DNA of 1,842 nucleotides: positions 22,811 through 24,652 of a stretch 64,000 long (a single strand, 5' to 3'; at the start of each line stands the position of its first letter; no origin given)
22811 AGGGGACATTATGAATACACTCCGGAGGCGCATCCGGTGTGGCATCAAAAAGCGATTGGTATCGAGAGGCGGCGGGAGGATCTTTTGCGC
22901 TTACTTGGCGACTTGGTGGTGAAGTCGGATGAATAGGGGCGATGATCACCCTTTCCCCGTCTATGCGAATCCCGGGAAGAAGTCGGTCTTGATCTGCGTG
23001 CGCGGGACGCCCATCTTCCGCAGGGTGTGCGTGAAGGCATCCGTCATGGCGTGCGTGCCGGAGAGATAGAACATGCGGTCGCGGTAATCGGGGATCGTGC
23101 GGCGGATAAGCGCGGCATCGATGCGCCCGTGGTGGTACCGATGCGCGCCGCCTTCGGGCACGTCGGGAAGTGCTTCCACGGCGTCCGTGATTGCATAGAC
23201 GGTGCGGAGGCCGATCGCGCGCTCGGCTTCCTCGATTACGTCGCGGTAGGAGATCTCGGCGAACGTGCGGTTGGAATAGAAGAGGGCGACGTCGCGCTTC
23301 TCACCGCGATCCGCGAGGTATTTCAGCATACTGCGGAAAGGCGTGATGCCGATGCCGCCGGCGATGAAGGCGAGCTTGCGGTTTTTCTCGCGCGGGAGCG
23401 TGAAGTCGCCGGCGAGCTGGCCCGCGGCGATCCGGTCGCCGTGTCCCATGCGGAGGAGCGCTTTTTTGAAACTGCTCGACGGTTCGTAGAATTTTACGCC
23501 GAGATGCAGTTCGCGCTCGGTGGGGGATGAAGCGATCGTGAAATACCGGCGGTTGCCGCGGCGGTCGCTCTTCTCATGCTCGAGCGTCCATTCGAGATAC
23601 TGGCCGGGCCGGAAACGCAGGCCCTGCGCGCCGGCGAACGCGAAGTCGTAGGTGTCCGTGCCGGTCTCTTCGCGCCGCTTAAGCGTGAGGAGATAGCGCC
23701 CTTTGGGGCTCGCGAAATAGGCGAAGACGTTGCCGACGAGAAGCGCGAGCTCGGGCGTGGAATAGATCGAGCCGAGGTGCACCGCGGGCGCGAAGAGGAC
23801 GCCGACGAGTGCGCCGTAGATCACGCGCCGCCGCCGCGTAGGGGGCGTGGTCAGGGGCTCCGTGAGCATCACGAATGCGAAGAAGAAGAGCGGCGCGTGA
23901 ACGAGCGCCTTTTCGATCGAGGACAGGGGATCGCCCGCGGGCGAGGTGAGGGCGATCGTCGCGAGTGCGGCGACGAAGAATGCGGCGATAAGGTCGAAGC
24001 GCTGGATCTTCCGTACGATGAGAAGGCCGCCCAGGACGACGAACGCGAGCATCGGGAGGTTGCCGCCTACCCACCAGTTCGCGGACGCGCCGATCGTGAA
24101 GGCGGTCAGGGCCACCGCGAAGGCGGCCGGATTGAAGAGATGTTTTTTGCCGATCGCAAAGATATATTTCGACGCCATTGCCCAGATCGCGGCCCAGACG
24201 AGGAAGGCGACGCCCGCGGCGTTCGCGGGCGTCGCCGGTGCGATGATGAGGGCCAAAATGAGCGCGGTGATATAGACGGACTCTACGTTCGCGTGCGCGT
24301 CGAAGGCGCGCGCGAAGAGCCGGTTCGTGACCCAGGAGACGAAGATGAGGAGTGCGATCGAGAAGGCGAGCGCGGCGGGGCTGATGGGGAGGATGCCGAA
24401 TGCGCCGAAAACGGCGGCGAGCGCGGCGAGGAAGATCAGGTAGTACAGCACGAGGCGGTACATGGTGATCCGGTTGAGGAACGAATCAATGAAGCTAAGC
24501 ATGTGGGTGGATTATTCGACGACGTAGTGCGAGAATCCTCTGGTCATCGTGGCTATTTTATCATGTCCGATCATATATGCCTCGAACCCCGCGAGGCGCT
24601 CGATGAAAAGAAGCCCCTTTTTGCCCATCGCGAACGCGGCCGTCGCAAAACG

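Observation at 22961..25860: Three-gene flavinylation module: extracytoplasmic FMN-binding protein, ApbE flavin transferase, and membrane RnfD/NqrB-like::FNR-like oxidoreductase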

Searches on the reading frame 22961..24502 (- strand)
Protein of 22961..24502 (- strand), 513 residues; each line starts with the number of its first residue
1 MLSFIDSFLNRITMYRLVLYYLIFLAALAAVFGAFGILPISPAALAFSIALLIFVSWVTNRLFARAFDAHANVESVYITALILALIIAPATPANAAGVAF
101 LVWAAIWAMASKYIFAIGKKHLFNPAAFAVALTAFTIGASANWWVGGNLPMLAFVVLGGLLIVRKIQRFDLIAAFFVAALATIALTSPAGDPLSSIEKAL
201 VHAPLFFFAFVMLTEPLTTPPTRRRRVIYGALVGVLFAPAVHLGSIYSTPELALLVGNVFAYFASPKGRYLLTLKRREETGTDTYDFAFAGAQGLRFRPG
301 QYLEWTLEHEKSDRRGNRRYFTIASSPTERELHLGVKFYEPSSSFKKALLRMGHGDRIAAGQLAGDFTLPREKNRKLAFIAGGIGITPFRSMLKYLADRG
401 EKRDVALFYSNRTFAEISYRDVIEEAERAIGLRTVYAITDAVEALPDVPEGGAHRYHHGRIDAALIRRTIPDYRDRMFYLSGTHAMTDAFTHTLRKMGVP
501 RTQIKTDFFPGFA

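Call 3: search_protein_families(library=pfam, proteins=[window:22961-24502:-], max_evalue=0.01)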
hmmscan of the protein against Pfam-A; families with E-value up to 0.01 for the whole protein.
window:22961-24502:- (513 aa): 2 families
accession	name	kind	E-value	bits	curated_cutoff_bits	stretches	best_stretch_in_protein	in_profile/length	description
PF00175.26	NAD_binding_1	-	5.6e-13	49.9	22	1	379-489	1-106/109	Oxidoreductase NAD-binding domain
PF03116.20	NQR2_RnfD_RnfE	-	4.6e-10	39.8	27.7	1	147-261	171-283/296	NQR2, RnfD, RnfE family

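Call 4: search_protein_families(library=ncbifam, proteins=[window:22961-24502:-], max_evalue=0.01)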
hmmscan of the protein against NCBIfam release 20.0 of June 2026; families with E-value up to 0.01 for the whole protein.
window:22961-24502:- (513 aa): 26 families (the best 25 are shown)
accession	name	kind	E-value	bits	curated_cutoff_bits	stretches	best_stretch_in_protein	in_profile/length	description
NF009805.0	PRK13289.1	equivalog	9.1e-27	94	432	1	294-509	182-392/399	NO-inducible flavohemoprotein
NF058606.1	GlBtMonoRdsGbcB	equivalog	3.4e-14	52.5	500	1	269-502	13-240/362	glycine betaine monooxygenase reductase subunit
TIGR02160.1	PA_CoA_Oxy5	hypoth_equivalog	3.9e-14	52.2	420.8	1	293-509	29-241/352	1,2-phenylacetyl-CoA epoxidase subunit PaaE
NF040810.1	BenC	equivalog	6.5e-14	51.8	430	1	288-503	123-324/333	benzoate 1,2-dioxygenase electron transfer component BenC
NF005963.0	PRK08051.1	equivalog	6.9e-14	51.7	230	1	282-508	16-229/233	NAD(P)H-flavin reductase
NF007964.0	PRK10684.1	equivalog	5.6e-13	48.5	383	1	295-509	35-237/333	NADH oxidoreductase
NF045803.1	MethMoxFADbindMmoC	equivalog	7.6e-13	47.9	500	1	292-506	135-337/343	aromatic/alkene monooxygenase hydroxylase FAD-binding subunit MmoC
NF040830.1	sulfhyd_ShyC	equivalog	1.8e-10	40.5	600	1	313-423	48-157/288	NAD(P)-dependent hydrogenase/sulfhydrogenase 2 subunit gamma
TIGR01941.1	nqrF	equivalog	3e-10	39.6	295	1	349-509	246-403/405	NADH:ubiquinone reductase (Na(+)-transporting) subunit F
NF008822.0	PRK11872.1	equivalog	9.7e-10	37.9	402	1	291-507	131-333/341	anthranilate 1,2-dioxygenase electron transfer component AntC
NF052252.1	flav_redu_LuxG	exception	1.1e-07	31.3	340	1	284-414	15-142/232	flavin mononucleotide reductase LuxG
NF006220.0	PRK08345.1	subfamily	1.2e-07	31.2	395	1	296-443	42-184/294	cytochrome-c3 hydrogenase subunit gamma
TIGR01946.1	rnfD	subfamily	1.6e-07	31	207.05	1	148-238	199-290/327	RnfABCDGE type electron transport complex subunit D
NF002011.0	PRK00816.1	equivalog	4.9e-07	29.1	415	1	151-245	224-319/352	electron transport complex subunit RsxD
NF003756.0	PRK05349.1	equivalog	7e-06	25.2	414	1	150-261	268-385/406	NADH:ubiquinone reductase (Na(+)-transporting) subunit B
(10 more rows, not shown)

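Call 15: find_encoding_contigs(protein=window:22961-24502:-, flank=10000, max_places=6)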
Protein window:22961-24502:- (513 aa): 4 contigs read that carry it; 2 places shown.
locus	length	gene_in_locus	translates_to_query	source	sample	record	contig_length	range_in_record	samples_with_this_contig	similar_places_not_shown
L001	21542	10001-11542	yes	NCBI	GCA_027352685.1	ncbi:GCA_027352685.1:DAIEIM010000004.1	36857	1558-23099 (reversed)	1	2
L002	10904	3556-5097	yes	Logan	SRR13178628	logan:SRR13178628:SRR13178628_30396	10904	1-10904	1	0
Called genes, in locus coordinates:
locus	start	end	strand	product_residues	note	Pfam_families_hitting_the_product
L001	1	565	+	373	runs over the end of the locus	PF01180:DHO_dh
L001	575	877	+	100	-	PF09656:PGPGW (weak)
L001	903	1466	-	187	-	PF01569:PAP2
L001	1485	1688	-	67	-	PF01084:Ribosomal_S18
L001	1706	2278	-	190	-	PF02357:NusG, PF00467:KOW (weak)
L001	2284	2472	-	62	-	PF00584:SecE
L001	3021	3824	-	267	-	PF01061:ABC2_membrane, PF12698:ABC2_membrane_3 (weak)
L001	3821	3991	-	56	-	-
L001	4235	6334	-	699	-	PF02518:HATPase_c, PF00204:DNA_gyraseB, PF01751:Toprim, PF00986:DNA_gyraseB_C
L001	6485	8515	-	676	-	PF05649:Peptidase_M13_N, PF01431:Peptidase_M13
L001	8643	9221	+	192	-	PF04205:FMN_bind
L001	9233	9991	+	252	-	PF02424:ApbE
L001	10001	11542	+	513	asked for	PF03116:NQR2_RnfD_RnfE, PF00175:NAD_binding_1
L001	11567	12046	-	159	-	-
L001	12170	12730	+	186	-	-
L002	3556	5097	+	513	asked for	PF03116:NQR2_RnfD_RnfE, PF00175:NAD_binding_1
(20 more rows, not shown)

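Call 16: find_homologous_proteins(query=window:22961-24502:-, max_evalue=0.00001)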
Query window:22961-24502:- (513 aa): 7686 proteins with E <= 0.00001 among 8000 candidates; the best 120 are listed.
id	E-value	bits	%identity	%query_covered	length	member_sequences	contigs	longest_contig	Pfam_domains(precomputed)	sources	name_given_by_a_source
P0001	3.5e-232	790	68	100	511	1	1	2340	PF00175.27,PF03116.21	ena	-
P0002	1.1e-231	788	68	100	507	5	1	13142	PF00175.27,PF03116.21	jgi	-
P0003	3.7e-231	786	68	100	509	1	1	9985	PF00175.27,PF03116.21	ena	-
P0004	1.1e-227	775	69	100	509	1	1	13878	PF00175.27,PF03116.21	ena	-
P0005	2.3e-226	771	63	100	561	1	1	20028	PF00175.27,PF03116.21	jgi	jgi:ferredoxin-NADP reductase/Na+-translocating ferredoxin:NAD+ oxidoreductase RnfD subunit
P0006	3.2e-226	770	68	100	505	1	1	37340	PF00175.27,PF03116.21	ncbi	ncbi:MAG: RnfABCDGE type electron transport complex subunit D [Minisyncoccia bacterium]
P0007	4.3e-226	770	67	100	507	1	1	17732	PF00175.27,PF03116.21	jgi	jgi:ferredoxin-NADP reductase/Na+-translocating ferredoxin:NAD+ oxidoreductase RnfD subunit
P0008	2.2e-225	767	68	100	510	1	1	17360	PF00175.27,PF03116.21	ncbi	-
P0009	9.0e-225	765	68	100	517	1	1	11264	PF00175.27,PF03116.21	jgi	jgi:ferredoxin-NADP reductase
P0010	1.5e-224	765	65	100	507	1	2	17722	PF00175.27,PF03116.21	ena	-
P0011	1.6e-224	765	66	100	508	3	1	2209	PF00175.27,PF03116.21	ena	-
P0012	2.5e-224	764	68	100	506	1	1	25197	PF00175.27,PF03116.21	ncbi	-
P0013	2.0e-223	761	65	100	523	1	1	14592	PF00175.27,PF03116.21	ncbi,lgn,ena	-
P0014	4.6e-223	760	67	100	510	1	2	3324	PF00175.27,PF03116.21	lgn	-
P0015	6.3e-223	759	67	100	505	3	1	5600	PF00175.27,PF03116.21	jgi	jgi:ferredoxin-NADP reductase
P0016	7.6e-223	759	67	100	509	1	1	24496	PF00175.27,PF03116.21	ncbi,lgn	-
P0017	3.1e-222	757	66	100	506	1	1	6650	PF00175.27,PF03116.21,PF00970.31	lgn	-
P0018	5.7e-222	756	67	100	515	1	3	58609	PF00175.27,PF03116.21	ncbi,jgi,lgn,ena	jgi:ferredoxin-NADP reductase/Na+-translocating ferredoxin:NAD+ oxidoreductase RnfD subunit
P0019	7.2e-222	756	67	100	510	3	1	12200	PF00175.27,PF03116.21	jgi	-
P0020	1.4e-221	755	68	100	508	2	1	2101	PF00175.27,PF03116.21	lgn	-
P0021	1.5e-221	755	66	100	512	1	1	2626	PF00175.27,PF03116.21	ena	-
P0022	3.4e-221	754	66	100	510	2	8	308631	PF00175.27,PF03116.21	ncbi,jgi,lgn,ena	ncbi:MAG: RnfABCDGE type electron transport complex subunit D [Minisyncoccia bacterium]|jgi:ferredox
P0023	3.9e-221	753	66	100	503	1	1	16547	PF00175.27,PF03116.21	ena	-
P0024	4.2e-221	753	65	100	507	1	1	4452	PF00175.27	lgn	-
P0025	5.0e-221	753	67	100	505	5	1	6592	PF00175.27,PF03116.21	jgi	jgi:ferredoxin-NADP reductase/Na+-transporting NADH:ubiquinone oxidoreductase subunit NqrB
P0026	2.3e-220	751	66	100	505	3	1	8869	PF00175.27,PF03116.21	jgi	jgi:ferredoxin-NADP reductase/Na+-translocating ferredoxin:NAD+ oxidoreductase RnfD subunit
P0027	8.0e-220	749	67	100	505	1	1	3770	PF00175.27,PF03116.21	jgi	jgi:ferredoxin-NADP reductase/Na+-translocating ferredoxin:NAD+ oxidoreductase RnfD subunit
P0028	9.6e-220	749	66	100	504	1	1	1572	PF00175.27,PF03116.21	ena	-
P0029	2.5e-219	747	66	100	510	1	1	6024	PF00175.27,PF03116.21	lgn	-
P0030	6.9e-219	746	65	100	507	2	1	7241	PF00175.27,PF03116.21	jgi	jgi:ferredoxin-NADP reductase/Na+-translocating ferredoxin:NAD+ oxidoreductase RnfD subunit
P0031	2.3e-218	744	63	100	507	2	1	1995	PF00175.27,PF03116.21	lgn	-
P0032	3.0e-218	744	65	100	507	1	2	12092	PF00175.27,PF03116.21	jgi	jgi:ferredoxin-NADP reductase/Na+-translocating ferredoxin:NAD+ oxidoreductase RnfD subunit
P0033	4.5e-218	743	65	100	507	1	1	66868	PF00175.27,PF03116.21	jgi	jgi:ferredoxin-NADP reductase/Na+-translocating ferredoxin:NAD+ oxidoreductase RnfD subunit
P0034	5.4e-218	743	65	100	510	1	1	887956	PF00175.27,PF03116.21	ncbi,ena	-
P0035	9.8e-218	742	66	100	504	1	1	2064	PF00175.27,PF03116.21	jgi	jgi:ferredoxin-NADP reductase/Na+-translocating ferredoxin:NAD+ oxidoreductase RnfD subunit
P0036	2.4e-217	741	64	100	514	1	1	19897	PF00175.27,PF03116.21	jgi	jgi:glycine betaine catabolism B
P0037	1.4e-216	738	68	97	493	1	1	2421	PF00175.27,PF03116.21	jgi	jgi:ferredoxin-NADP reductase/Na+-translocating ferredoxin:NAD+ oxidoreductase RnfD subunit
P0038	1.5e-216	738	64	100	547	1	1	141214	PF00175.27,PF03116.21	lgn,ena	-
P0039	4.2e-216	737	65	100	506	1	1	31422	PF00175.27,PF03116.21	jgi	jgi:glycine betaine catabolism B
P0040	4.5e-216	737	65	100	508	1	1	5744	PF00175.27,PF03116.21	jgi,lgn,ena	-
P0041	6.2e-216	736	64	100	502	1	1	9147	PF00175.27,PF03116.21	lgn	-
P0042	6.6e-216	736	65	100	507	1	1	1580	PF00175.27,PF03116.21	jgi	-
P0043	1.9e-215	735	64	100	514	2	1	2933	PF00175.27,PF03116.21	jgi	jgi:ferredoxin-NADP reductase/Na+-translocating ferredoxin:NAD+ oxidoreductase RnfD subunit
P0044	2.3e-215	734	65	100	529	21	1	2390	PF00175.27,PF03116.21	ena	-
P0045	2.6e-215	734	65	100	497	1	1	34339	PF00175.27,PF03116.21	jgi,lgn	-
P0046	2.9e-215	734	65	100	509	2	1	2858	PF00175.27,PF03116.21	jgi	-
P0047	3.1e-215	734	64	100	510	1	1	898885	PF00175.27,PF03116.21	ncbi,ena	-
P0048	6.0e-215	733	64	100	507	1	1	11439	PF00175.27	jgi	jgi:glycine betaine catabolism B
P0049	6.1e-215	733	66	100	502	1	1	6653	PF00175.27,PF03116.21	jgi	jgi:glycine betaine catabolism B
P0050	8.0e-215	733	65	100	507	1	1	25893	PF00175.27,PF03116.21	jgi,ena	-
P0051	1.6e-214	732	65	100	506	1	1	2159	PF00175.27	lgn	-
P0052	2.4e-214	731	63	100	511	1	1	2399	PF00175.27,PF03116.21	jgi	jgi:ferredoxin-NADP reductase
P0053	3.1e-214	731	63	100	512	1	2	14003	PF00175.27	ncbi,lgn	-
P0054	4.8e-214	730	64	100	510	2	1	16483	PF00175.27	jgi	-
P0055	2.0e-213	728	64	100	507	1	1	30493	PF00175.27,PF03116.21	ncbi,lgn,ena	-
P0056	4.1e-213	727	64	100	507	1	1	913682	PF00175.27,PF03116.21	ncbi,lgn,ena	-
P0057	9.7e-213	726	64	97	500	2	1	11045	PF00175.27,PF03116.21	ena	-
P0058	1.8e-212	725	64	100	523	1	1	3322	PF00175.27,PF03116.21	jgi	jgi:ferredoxin-NADP reductase/Na+-translocating ferredoxin:NAD+ oxidoreductase RnfD subunit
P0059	2.6e-212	724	65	100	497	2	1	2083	PF00175.27,PF03116.21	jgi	jgi:glycine betaine catabolism B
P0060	4.9e-212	723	63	100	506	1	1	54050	PF00175.27,PF03116.21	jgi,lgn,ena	-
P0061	1.0e-211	722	65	100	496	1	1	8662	PF00175.27,PF03116.21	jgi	jgi:glycine betaine catabolism B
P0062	6.2e-211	720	64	100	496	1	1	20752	PF00175.27,PF03116.21,PF00970.31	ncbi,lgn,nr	ncbi:MAG TPA: RnfABCDGE type electron transport complex subunit D [Candidatus Paceibacterota bacteri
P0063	8.9e-211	719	64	100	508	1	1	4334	PF00175.27,PF03116.21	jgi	jgi:ferredoxin-NADP reductase/Na+-translocating ferredoxin:NAD+ oxidoreductase RnfD subunit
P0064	2.5e-210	718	64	100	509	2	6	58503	PF00175.27,PF03116.21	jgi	jgi:ferredoxin-NADP reductase/Na+-translocating ferredoxin:NAD+ oxidoreductase RnfD subunit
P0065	3.5e-210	717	63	100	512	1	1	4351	PF00175.27,PF03116.21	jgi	jgi:glycine betaine catabolism B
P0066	5.8e-210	717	66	97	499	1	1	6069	PF00175.27,PF03116.21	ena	-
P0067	6.7e-210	716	63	100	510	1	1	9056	PF00175.27,PF03116.21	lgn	-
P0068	7.3e-210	716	64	100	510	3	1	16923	PF00175.27,PF03116.21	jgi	jgi:ferredoxin-NADP reductase/Na+-translocating ferredoxin:NAD+ oxidoreductase RnfD subunit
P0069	7.7e-210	716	64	100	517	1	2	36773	PF00175.27,PF03116.21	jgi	jgi:ferredoxin-NADP reductase/Na+-translocating ferredoxin:NAD+ oxidoreductase RnfD subunit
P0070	1.3e-209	715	64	100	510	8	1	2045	PF00175.27,PF03116.21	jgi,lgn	jgi:ferredoxin-NADP reductase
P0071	1.8e-209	715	63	100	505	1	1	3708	PF00175.27,PF03116.21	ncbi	-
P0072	1.2e-208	712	63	100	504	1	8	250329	PF00175.27,PF03116.21,PF08030.18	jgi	jgi:ferredoxin-NADP reductase/Na+-translocating ferredoxin:NAD+ oxidoreductase RnfD subunit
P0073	1.6e-208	712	64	100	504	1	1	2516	PF00175.27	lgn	-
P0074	2.5e-208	711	62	100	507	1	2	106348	PF00175.27,PF03116.21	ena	-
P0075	2.6e-208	711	63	100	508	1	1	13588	PF00175.27,PF03116.21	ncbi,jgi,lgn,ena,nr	ncbi:MAG TPA: hypothetical protein VMV71_00865 [Candidatus Paceibacterota bacterium]|nr:hypothetical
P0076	8.8e-208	709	63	100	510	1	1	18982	PF00175.27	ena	-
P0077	9.0e-208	709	62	100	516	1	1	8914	PF00175.27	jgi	jgi:ferredoxin-NADP reductase/Na+-translocating ferredoxin:NAD+ oxidoreductase RnfD subunit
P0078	1.4e-207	709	64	100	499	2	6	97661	PF00175.27,PF03116.21,PF00970.31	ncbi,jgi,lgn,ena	-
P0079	3.6e-207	707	63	100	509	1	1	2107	PF00175.27,PF03116.21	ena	-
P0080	6.0e-207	707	62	100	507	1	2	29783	PF00175.27,PF03116.21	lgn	-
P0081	7.4e-207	706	63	100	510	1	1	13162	PF00175.27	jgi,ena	-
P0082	8.2e-207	706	64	100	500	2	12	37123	PF00175.27,PF03116.21,PF00970.31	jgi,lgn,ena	-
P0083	1.1e-206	706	62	100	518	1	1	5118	PF00175.27,PF03116.21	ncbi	-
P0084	2.2e-206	705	60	100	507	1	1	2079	PF00175.27,PF03116.21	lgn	-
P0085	3.4e-206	704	62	100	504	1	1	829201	PF00175.27,PF03116.21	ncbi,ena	-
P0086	6.2e-206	703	61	100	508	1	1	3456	PF00175.27,PF03116.21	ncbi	-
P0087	7.1e-206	703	63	100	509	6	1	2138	PF00175.27,PF03116.21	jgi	-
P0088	1.3e-205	702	63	100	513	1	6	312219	PF00175.27,PF03116.21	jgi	jgi:ferredoxin-NADP reductase/Na+-transporting NADH:ubiquinone oxidoreductase subunit NqrB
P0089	1.9e-205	702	63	100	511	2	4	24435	PF00175.27,PF03116.21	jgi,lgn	jgi:ferredoxin-NADP reductase/Na+-translocating ferredoxin:NAD+ oxidoreductase RnfD subunit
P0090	2.0e-205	702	64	100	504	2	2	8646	PF00175.27,PF03116.21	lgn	-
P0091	2.4e-205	701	62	100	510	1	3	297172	PF00175.27,PF03116.21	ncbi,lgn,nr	ncbi:MAG: RnfABCDGE type electron transport complex subunit D [Patescibacteria group bacterium]|nr:R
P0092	3.0e-205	701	63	100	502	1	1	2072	PF00175.27,PF03116.21,PF00970.31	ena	-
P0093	3.4e-205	701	62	100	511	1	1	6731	PF00175.27,PF03116.21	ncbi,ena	-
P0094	5.4e-205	700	63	100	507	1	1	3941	PF00175.27,PF03116.21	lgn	-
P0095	5.7e-205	700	61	100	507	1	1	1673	PF00175.27,PF03116.21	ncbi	-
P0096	9.5e-205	699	63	100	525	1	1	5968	PF00175.27,PF00970.31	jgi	jgi:ferredoxin-NADP reductase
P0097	2.4e-204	698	60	100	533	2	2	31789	PF00175.27,PF03116.21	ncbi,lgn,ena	-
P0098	2.5e-204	698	66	93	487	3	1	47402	PF00175.27,PF03116.21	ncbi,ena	-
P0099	8.4e-204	696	63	100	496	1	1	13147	PF00175.27,PF03116.21,PF00970.31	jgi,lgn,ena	jgi:ferredoxin-NADP reductase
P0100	8.6e-204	696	63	100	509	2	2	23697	PF00175.27,PF03116.21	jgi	jgi:ferredoxin-NADP reductase/Na+-translocating ferredoxin:NAD+ oxidoreductase RnfD subunit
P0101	1.1e-203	696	63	100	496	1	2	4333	PF00175.27,PF03116.21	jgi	-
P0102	1.2e-203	696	61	100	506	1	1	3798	PF00175.27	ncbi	-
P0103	1.5e-203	695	61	100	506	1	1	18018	PF00175.27,PF03116.21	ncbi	-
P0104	1.7e-203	695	62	100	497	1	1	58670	PF00175.27,PF03116.21,PF08030.18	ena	-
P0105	1.8e-203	695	62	100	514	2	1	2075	PF00175.27,PF03116.21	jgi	jgi:ferredoxin-NADP reductase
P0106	2.2e-203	695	62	100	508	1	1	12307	PF00175.27,PF03116.21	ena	-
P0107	4.0e-203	694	63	100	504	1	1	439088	PF00175.27,PF03116.21,PF00970.31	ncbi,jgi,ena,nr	ncbi:MAG TPA: RnfABCDGE type electron transport complex subunit D [Candidatus Paceibacterota bacteri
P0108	4.1e-203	694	63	100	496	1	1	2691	PF00175.27,PF03116.21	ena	-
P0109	5.4e-203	694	62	100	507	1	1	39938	PF00175.27,PF03116.21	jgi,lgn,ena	-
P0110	8.9e-203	693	61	100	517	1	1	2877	PF00175.27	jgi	jgi:glycine betaine catabolism B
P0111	1.2e-202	692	61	100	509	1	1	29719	PF00175.27,PF03116.21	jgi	jgi:ferredoxin-NADP reductase/Na+-translocating ferredoxin:NAD+ oxidoreductase RnfD subunit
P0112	3.8e-202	691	61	100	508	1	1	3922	PF00175.27,PF03116.21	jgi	jgi:ferredoxin-NADP reductase/Na+-translocating ferredoxin:NAD+ oxidoreductase RnfD subunit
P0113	4.3e-202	691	63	100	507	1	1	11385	PF00175.27,PF03116.21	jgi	-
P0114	5.9e-202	690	62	100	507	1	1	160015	PF00175.27,PF03116.21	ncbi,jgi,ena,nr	ncbi:MAG TPA: FAD-dependent oxidoreductase [Candidatus Paceibacterota bacterium]|nr:FAD-dependent ox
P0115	5.9e-202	690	60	100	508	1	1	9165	PF00175.27,PF03116.21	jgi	jgi:ferredoxin-NADP reductase/Na+-translocating ferredoxin:NAD+ oxidoreductase RnfD subunit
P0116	6.2e-202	690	62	100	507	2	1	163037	PF00175.27,PF03116.21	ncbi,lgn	ncbi:MAG: RnfABCDGE type electron transport complex subunit D [Minisyncoccia bacterium]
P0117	6.3e-202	690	63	100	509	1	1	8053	PF00175.27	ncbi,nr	ncbi:MAG: RnfABCDGE type electron transport complex subunit D [Candidatus Pacebacteria bacterium]|nr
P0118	7.2e-202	690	63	97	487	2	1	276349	PF00175.27,PF03116.21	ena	-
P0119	9.6e-202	689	59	100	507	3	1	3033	PF00175.27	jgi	jgi:glycine betaine catabolism B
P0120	2.3e-201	688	62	100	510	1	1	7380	PF00175.27,PF03116.21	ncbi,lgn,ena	-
